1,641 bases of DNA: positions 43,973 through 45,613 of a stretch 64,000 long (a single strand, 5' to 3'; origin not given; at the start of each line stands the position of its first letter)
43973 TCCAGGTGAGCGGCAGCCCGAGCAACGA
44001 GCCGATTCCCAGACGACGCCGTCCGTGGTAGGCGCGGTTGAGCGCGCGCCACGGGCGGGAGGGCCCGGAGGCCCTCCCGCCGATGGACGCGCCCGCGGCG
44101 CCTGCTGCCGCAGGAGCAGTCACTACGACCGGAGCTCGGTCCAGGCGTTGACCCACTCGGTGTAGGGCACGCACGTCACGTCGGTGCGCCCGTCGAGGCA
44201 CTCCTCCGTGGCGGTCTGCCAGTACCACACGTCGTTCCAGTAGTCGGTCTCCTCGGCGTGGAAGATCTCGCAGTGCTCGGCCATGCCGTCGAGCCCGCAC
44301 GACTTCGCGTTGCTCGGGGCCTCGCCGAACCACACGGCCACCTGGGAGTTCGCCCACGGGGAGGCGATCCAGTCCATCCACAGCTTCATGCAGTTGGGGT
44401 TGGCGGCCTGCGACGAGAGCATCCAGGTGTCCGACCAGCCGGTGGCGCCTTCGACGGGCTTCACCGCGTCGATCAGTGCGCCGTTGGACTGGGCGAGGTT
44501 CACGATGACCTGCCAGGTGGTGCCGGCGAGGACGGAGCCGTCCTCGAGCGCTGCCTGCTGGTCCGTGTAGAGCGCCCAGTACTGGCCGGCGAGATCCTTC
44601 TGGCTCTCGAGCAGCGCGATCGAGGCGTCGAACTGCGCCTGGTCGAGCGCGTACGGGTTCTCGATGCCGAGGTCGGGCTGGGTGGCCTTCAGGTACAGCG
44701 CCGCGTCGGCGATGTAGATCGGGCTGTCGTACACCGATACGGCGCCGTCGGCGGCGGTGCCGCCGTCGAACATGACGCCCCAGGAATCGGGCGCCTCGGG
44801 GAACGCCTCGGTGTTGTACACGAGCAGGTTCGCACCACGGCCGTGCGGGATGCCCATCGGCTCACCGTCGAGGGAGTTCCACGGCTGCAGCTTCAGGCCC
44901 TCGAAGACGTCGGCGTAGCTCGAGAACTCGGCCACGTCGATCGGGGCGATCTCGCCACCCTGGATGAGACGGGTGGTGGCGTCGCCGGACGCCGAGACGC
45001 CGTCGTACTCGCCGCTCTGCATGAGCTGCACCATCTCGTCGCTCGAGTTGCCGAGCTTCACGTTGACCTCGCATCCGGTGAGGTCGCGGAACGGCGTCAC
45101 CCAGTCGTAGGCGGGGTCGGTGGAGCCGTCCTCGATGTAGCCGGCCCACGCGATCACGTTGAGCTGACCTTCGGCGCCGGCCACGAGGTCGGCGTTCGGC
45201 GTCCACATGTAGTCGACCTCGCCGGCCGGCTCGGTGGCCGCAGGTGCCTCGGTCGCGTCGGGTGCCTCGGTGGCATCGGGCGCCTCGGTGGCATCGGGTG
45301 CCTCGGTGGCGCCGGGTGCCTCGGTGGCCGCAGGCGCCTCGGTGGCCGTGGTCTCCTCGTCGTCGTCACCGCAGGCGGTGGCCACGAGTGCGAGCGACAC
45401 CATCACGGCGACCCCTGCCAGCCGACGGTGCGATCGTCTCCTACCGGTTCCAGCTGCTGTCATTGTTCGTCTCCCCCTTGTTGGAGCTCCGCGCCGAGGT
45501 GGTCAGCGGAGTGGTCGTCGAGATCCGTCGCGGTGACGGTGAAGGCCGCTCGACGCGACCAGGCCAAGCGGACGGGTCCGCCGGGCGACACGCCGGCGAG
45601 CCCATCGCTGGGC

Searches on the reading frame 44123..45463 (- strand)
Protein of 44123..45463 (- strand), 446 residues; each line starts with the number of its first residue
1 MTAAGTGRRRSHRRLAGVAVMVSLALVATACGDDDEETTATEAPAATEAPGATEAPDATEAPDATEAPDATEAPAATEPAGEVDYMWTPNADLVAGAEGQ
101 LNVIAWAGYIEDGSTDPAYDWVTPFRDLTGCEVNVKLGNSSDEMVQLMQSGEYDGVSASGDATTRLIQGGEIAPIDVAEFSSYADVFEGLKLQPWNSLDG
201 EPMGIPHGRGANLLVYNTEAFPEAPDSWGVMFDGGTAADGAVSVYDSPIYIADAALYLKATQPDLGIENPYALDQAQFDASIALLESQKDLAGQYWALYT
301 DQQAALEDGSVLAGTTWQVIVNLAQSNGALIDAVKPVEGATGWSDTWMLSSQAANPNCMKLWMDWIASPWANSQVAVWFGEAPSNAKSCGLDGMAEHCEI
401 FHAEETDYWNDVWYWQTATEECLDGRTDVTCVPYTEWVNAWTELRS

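Call 46: search_protein_families(library=pfam, proteins=[window:44123-45463:-], max_evalue=0.00001)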
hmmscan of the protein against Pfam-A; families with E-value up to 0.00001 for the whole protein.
window:44123-45463:- (446 aa): 1 family
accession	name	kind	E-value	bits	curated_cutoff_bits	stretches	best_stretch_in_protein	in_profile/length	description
PF13416.11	SBP_bac_8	-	3.4e-14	53.8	27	1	121-388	2-265/279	Bacterial extracellular solute-binding protein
